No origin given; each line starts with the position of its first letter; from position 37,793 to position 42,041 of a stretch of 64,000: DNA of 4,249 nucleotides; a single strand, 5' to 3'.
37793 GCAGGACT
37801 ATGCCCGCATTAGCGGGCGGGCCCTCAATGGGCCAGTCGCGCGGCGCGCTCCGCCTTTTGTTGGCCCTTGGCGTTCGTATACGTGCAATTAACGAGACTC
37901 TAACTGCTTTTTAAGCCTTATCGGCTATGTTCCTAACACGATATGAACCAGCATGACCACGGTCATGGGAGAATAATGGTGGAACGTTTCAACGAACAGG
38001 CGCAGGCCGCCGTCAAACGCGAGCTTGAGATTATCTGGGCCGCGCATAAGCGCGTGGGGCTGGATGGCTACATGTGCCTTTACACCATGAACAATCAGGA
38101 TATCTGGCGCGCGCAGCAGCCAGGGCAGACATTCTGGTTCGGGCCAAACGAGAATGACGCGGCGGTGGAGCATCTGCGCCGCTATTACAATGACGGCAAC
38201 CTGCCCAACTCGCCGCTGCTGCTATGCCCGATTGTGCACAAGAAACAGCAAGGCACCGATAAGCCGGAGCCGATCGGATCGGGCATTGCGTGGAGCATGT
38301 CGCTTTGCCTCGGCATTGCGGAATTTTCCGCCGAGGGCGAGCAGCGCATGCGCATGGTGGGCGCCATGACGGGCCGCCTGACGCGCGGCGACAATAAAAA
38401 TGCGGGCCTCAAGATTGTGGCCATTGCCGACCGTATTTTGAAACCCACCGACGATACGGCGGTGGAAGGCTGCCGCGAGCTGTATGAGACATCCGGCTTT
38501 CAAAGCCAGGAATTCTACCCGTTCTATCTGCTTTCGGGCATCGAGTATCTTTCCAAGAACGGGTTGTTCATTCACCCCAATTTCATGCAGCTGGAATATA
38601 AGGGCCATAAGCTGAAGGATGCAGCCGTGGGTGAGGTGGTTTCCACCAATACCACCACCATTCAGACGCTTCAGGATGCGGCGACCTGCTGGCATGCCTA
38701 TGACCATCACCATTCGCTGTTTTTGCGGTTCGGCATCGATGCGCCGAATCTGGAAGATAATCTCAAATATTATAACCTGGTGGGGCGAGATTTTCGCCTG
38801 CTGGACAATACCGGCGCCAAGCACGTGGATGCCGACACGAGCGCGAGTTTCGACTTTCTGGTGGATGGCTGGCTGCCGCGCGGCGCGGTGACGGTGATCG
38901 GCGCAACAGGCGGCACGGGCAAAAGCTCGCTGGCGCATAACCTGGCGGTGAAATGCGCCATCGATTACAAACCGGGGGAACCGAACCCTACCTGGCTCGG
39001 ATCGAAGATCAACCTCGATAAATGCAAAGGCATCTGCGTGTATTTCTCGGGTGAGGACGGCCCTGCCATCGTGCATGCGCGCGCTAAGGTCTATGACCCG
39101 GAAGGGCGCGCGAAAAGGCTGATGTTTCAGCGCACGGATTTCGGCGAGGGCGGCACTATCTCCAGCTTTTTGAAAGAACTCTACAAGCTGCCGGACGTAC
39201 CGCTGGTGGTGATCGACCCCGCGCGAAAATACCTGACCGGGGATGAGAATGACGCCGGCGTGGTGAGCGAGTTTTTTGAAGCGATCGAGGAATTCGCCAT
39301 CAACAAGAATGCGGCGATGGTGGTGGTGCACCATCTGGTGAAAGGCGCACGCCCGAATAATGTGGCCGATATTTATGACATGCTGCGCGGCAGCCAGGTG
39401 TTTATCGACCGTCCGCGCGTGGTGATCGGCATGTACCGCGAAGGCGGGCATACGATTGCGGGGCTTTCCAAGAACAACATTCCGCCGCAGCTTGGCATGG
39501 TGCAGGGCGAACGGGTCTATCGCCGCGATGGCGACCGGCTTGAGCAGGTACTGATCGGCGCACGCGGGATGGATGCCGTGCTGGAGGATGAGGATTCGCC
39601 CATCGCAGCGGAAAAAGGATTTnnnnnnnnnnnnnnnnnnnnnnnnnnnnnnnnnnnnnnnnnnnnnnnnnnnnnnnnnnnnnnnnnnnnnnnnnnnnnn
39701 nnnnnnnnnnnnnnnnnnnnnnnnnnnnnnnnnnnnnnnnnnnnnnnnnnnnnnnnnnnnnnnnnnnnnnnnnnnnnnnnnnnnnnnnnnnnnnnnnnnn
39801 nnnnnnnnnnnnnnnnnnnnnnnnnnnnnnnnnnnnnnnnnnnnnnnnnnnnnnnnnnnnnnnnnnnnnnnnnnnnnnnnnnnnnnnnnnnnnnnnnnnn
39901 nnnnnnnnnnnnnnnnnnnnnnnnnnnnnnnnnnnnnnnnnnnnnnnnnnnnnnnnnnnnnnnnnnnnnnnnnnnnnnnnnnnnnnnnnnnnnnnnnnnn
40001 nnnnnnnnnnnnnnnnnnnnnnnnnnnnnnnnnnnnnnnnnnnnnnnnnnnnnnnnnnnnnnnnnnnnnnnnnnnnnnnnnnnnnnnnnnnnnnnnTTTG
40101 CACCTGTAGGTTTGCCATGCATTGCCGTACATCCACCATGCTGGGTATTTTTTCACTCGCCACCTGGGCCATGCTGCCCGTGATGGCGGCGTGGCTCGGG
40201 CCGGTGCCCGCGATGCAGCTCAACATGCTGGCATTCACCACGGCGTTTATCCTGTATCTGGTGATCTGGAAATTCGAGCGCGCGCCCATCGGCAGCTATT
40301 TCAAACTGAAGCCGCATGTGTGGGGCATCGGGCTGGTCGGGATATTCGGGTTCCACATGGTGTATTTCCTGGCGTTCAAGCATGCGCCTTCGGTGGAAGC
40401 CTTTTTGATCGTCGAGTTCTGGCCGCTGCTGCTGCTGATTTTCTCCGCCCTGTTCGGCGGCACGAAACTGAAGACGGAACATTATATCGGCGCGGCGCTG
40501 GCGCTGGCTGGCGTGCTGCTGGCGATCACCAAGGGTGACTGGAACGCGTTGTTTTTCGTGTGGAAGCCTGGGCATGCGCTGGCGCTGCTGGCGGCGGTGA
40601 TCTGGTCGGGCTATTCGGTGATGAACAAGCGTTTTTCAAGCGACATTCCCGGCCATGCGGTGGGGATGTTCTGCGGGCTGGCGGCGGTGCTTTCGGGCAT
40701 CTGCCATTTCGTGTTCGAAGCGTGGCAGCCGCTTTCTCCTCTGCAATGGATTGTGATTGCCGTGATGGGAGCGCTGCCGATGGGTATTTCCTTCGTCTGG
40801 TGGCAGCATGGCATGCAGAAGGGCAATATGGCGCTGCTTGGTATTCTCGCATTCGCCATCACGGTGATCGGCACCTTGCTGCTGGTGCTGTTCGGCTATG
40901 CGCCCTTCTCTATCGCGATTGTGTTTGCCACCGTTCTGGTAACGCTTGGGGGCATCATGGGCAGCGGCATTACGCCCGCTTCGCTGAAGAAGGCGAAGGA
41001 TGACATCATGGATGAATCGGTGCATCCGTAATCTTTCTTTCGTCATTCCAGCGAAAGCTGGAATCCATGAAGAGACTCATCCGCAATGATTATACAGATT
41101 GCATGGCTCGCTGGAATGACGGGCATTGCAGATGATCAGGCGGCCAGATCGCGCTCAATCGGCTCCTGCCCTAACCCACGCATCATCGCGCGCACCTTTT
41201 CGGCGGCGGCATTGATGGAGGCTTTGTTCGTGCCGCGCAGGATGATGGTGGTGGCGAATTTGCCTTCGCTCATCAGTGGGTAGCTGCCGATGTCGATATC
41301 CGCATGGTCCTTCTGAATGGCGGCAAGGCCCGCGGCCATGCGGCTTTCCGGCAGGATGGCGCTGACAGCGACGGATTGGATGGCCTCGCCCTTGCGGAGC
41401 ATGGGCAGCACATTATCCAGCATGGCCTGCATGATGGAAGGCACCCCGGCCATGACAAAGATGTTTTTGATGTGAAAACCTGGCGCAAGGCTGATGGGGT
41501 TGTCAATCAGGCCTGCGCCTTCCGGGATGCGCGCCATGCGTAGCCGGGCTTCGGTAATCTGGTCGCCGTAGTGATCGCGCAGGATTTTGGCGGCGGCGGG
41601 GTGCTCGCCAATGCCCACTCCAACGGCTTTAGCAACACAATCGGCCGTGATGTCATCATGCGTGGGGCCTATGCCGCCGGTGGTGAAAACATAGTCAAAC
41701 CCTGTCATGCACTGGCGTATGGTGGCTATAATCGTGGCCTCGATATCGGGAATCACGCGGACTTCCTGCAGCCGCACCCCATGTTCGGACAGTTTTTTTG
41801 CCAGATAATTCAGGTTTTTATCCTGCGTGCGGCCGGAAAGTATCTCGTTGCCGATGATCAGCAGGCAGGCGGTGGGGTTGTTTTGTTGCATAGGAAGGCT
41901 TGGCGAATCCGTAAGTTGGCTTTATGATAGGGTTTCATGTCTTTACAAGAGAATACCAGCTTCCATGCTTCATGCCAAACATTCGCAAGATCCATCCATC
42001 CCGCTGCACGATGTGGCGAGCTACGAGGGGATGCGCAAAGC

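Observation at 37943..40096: Orphan RecA-fold (AAA_25/RepA-like) ATPase with an unrecognised 300-aa N-domain and a 140-aa Pro/Ala tail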

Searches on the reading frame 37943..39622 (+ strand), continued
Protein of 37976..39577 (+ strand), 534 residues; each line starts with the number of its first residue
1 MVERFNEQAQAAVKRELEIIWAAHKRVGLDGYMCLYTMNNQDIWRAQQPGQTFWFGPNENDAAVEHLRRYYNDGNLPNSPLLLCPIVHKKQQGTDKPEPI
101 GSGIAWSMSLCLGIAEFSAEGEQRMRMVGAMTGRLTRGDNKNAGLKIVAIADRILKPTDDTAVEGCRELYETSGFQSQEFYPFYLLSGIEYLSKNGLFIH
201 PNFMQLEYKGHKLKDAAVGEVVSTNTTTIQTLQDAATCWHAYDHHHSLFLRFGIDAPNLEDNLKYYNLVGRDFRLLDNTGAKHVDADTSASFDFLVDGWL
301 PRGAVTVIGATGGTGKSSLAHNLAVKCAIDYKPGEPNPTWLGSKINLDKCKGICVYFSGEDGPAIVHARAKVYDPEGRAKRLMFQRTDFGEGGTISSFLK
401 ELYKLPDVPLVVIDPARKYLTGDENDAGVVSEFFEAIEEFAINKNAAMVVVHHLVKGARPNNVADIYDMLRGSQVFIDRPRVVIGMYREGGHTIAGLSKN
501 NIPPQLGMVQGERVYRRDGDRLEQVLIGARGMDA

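Call 76: search_protein_families(library=pfam, proteins=[L007:8367-9911:+, L007:11662-12786:-, L025:8441-9964:+, L025:12487-13704:+, L037:8137-9477:-, L037:11822-13147:-, L024:5560-6420:-, L024:8171-8905:+, L049:12074-13138:+, L079:11619-12869:-], max_evalue=0.0001)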
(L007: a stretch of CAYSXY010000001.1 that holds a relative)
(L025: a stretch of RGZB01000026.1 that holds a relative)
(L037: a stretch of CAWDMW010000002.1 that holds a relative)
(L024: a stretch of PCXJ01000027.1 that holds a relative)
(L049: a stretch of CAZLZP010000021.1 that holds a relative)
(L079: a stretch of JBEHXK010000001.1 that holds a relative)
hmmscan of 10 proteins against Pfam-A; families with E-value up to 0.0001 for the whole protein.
L007:8367-9911:+ (514 aa): 1 family
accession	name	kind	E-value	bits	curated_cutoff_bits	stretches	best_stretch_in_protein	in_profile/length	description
PF00221.24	Lyase_aromatic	-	1.2e-152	509.4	27.3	1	30-483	12-466/466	Aromatic amino acid lyase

L007:11662-12786:- (374 aa): 4 families
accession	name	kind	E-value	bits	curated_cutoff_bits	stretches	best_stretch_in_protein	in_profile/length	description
PF00924.24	MS_channel_2nd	-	2.6e-21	76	20.2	1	186-255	1-68/68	Mechanosensitive ion channel, beta-domain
PF21082.3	MS_channel_3rd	-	8.2e-13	49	21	1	264-348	4-88/88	Mechanosensitive ion channel MscS, C-terminal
PF21088.3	MS_channel_1st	-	1.1e-06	28.9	23.1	1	144-185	1-42/42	Mechanosensitive ion channel, transmembrane helices 2/3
PF25237.1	MSL2_3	-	4.7e-06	27.7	34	1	99-184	46-129/130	Mechanosensitive channel protein 2/3 domain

L025:8441-9964:+ (507 aa): 2 families
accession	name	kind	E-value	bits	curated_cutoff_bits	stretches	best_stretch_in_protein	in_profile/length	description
PF02541.22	Ppx-GppA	-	1.3e-35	123.7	27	1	29-309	10-284/285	Ppx/GppA phosphatase family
PF21697.3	Ppx_C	-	8.5e-22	78.6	27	1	339-500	18-183/187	Exopolyphosphatase, C-terminal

L025:12487-13704:+ (405 aa): 1 family
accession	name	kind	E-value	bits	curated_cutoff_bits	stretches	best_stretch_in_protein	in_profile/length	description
PF00254.34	FKBP_C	-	5.1e-07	30.4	21.1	1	103-166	8-69/94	FKBP-type peptidyl-prolyl cis-trans isomerase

L037:8137-9477:- (446 aa): 1 family
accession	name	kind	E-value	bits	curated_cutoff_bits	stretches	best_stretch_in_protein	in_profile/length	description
PF01565.28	FAD_binding_4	-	4.7e-18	65.7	26.4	1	37-146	26-137/139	FAD binding domain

L037:11822-13147:- (441 aa): 1 family
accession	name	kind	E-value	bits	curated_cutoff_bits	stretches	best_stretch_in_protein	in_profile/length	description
PF02386.22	TrkH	-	3e-54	184.8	27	1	42-430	59-496/502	Cation transport protein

L024:5560-6420:- (286 aa): 1 family
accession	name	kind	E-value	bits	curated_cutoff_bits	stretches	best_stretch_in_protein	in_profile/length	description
PF14237.11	GYF_2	-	4.8e-09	36.3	25.8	1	3-51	1-49/50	GYF domain 2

L024:8171-8905:+ (244 aa): 0 families

L049:12074-13138:+ (354 aa): 1 family
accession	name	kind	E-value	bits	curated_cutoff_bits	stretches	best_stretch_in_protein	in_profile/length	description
PF00589.27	Phage_integrase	-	8.3e-31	107.5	27.1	1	175-339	2-171/172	Phage integrase family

L079:11619-12869:- (416 aa): 2 families
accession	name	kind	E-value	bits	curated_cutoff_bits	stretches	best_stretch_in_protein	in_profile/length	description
PF07690.21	MFS_1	-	1.1e-31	110.5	33.4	2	16-358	1-338/347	Major Facilitator Superfamily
PF05977.19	MFS_3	-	5e-25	88.4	27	1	4-400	3-393/524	Transmembrane secretion effector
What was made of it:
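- One locus (L049) has an integrase beyond a tRNA-Cys (call 76).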

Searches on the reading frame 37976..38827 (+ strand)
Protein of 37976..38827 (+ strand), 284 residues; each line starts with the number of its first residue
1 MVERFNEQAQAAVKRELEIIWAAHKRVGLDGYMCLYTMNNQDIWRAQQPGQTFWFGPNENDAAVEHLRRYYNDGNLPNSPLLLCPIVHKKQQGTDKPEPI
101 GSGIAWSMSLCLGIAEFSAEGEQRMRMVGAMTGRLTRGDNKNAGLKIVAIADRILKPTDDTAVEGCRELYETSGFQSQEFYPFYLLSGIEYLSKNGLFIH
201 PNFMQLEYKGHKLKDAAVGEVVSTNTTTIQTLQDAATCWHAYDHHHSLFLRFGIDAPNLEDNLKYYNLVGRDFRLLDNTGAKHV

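Call 35: search_solved_structures(query=A2, max_evalue=10)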
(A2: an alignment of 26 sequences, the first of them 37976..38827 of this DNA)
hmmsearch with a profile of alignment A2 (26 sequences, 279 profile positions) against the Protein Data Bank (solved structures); distinct sequences matched with E-value up to 10: 0.

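Call 36: search_protein_families(library=pfam, alignment_id=A2, max_evalue=1)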
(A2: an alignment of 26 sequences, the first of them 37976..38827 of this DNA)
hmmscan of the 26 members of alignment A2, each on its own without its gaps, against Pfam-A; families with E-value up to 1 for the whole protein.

A. member 1, window:37976-38827:+ (284 aa): 0 families

B. families by the number of members that match (of 26 scanned): 6 families
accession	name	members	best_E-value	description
PF20166.3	ATG4_LIR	1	0.004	ATG4, F-type LIR motif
PF06234.18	TmoB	1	0.032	Toluene-4-monooxygenase system protein B (TmoB)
PF21080.2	Methyltrans_Mon_1st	1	0.12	Virus-capping methyltransferase, connector domain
PF04383.19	KilA-N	1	0.18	KilA-N domain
PF11506.14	DUF3217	1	0.18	Protein of unknown function (DUF3217)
PF10248.14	Mlf1IP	1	0.2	Myelodysplasia-myeloid leukemia factor 1-interacting protein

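Call 42: predict_structure(alignment_id=A2)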
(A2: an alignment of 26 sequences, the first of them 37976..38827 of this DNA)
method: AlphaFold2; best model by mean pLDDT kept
length: 284 residues; sequences in the alignment: 26
mean_pLDDT: 92.0   pTM: 0.90
mean pLDDT of the five models: 92.0, 92.0, 91.8, 91.2, 90.2
residues with pLDDT >= 90: 225; 70-90: 42; 50-70: 14; < 50: 3
segments of 3 or more residues with pLDDT < 50: none
pLDDT, mean of each block of 10 residues (from residue 1): 78 97 98 97 94 97 97 88 97 89 98 91 95 95 97 98 98 96 97 95 89 88 94 98 93 95 81 65 50
secondary structure, 60 per line:
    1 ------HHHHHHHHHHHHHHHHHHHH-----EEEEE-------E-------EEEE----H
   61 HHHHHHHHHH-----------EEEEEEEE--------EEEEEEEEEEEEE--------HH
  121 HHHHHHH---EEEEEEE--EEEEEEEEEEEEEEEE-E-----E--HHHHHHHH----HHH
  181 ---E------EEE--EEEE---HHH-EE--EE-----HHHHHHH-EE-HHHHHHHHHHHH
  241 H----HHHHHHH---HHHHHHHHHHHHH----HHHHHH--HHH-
elements in order: H7-26 E32-36 E52-55 H60-70 E82-89 E98-110 H119-127 E131-137 E140-155 H166-173 E191-193 E196-199 H218-224 H229-241 H246-252 H256-268 H273-278
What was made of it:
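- Confident fold, pLDDT 92, pTM 0.90 (call 42).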

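Call 44: fold_search(model_id=the predicted structure, library=pdb)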
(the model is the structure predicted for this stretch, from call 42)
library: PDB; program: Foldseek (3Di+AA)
matches with E <= 10: 168; with E <= 0.001: 0
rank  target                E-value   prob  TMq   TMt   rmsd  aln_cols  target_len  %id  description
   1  3h20                  1.3e-02  0.80  0.34  0.34  14.6       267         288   12  Crystal structure of primase RepB' (released 2009-04-28)
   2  2r9l_A                5.7e-02  0.47  0.24  0.24   9.2       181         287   11  Polymerase Domain from Mycobacterium tuberculosis Ligase D in complex with DNA (released 2008-01-08)
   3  2iru_B                6.7e-02  0.47  0.25  0.25   9.2       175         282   11  Crystal Structure of the Polymerase Domain from Mycobacterium tuberculosis Ligase D (released 2007-01-02)
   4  3pky_B                1.0e-01  0.41  0.25  0.25   9.1       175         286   11  Polymerase Domain from Mycobacterium tuberculosis Ligase D in complex with DNA, UTP and Manganese. (released 2011-02-16)
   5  2iry_B                1.1e-01  0.23  0.27  0.27  11.3       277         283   12  Crystal Structure of the Polymerase Domain from Mycobacterium tuberculosis Ligase D with dGTP and Manganese. (released 2007-01-02)
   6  2r9l_B                1.4e-01  0.33  0.24  0.24   9.2       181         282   11  Polymerase Domain from Mycobacterium tuberculosis Ligase D in complex with DNA (released 2008-01-08)
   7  2irx                  1.5e-01  0.35  0.25  0.25   9.0       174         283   12  Crystal Structure of the Polymerase Domain from Mycobacterium tuberculosis Ligase D with GTP and Manganese. (released 2007-01-02)
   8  2iru_A                1.5e-01  0.28  0.24  0.24   9.9       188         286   12  Crystal Structure of the Polymerase Domain from Mycobacterium tuberculosis Ligase D (released 2007-01-02)
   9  7csz_A                1.8e-01  0.08  0.15  0.21  15.8       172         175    9  Crystal structure of the N-terminal tandem RRM domains of RBM45 in complex with single-stranded DNA (released 2021-02-03)
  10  4mky_A                2.1e-01  0.30  0.25  0.25   9.4       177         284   13  Polymerase Domain from Mycobacterium tuberculosis Ligase D in complex with an annealed double-strand DNA break. (released 2013-12-11)
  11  2iry_A                3.4e-01  0.21  0.26  0.26   9.6       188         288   13  Crystal Structure of the Polymerase Domain from Mycobacterium tuberculosis Ligase D with dGTP and Manganese. (released 2007-01-02)
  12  3ue1_B                4.5e-01  0.05  0.11  0.07  18.8       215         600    9  Crystal strucuture of Acinetobacter baumanni PBP1A in complex with MC-1 (released 2011-12-14)
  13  9nys_A                4.5e-01  0.01  0.09  0.06  18.8       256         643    9  Human DNA Ligase 1 E346A/E592A/K845N triple mutant with 3'-A:T nick (released 2025-12-31)
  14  3l76_B                8.5e-01  0.06  0.14  0.08  12.4       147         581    7  Crystal Structure of Aspartate Kinase from Synechocystis (released 2010-06-09)
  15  9n4x_K                8.5e-01  0.01  0.08  0.06  18.4       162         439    9  CryoEM structure of the Azotobacter vinelandii glutamine synthetase (released 2025-07-30)
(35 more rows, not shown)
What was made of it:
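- The best PDB fold hits are all AEP primases: RepB' at prob 0.80, then LigD-Pol (call 44). The best fold hits are AEP primases (call 44).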

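Call 45: search_protein_representatives(alignment_id=A2)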
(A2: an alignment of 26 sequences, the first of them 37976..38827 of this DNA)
Query: 26 sequences, 279 profile positions. Proteins with E-value up to 0.001 (for the whole library): 36; up to 1e-10: 33; up to 1e-30: 22. The best 36 are listed.
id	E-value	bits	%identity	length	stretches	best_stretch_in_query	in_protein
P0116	2.8e-183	623.7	-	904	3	1-258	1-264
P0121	8.0e-170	579.6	-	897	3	3-259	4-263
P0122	2.3e-165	564.9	-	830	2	1-258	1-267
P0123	3.6e-157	538.1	-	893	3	1-259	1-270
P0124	2.0e-152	522.5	-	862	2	3-278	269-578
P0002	2.7e-108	377.7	-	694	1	2-278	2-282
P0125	7.0e-99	346.8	-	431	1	27-278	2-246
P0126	5.6e-94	330.8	-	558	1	5-278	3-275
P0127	1.9e-92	325.7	-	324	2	1-259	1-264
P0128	3.3e-80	285.6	-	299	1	3-259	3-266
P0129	2.7e-79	282.6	-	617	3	95-278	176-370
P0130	1.8e-76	273.3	-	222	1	6-212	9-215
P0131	9.3e-71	254.6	-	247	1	5-241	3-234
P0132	3.6e-58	213.3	-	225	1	10-212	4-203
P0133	2.3e-54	200.8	-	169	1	3-169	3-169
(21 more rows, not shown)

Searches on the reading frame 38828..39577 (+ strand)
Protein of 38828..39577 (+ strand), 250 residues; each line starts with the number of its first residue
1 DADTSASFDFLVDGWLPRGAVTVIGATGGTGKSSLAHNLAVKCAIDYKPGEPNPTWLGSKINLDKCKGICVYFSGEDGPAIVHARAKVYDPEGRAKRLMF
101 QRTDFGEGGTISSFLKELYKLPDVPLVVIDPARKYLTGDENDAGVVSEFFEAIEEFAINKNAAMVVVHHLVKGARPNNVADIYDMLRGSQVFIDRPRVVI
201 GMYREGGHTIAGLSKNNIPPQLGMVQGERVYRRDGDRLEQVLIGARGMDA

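Call 58: search_dna_similar(query=window:38828-39577:+, collection=phages, mode=protein, max_evalue=0.01, max_rows=15)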
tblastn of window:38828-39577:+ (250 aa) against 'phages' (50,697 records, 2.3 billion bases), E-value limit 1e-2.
No match.

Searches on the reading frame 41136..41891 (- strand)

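Call 3: search_protein_families(library=pfam, proteins=[window:41136-41891:-], max_evalue=0.01)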
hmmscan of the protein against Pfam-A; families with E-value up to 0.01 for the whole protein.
window:41136-41891:- (251 aa): 2 families
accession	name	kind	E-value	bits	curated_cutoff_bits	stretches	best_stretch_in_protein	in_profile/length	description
PF00994.29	MoCF_biosynth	-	5.8e-32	110.8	26.6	1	10-167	2-144/144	Probable molybdopterin binding domain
PF24102.1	FLAD1_M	-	5.3e-13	49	27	1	175-237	6-69/78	FAD synthase, middle domain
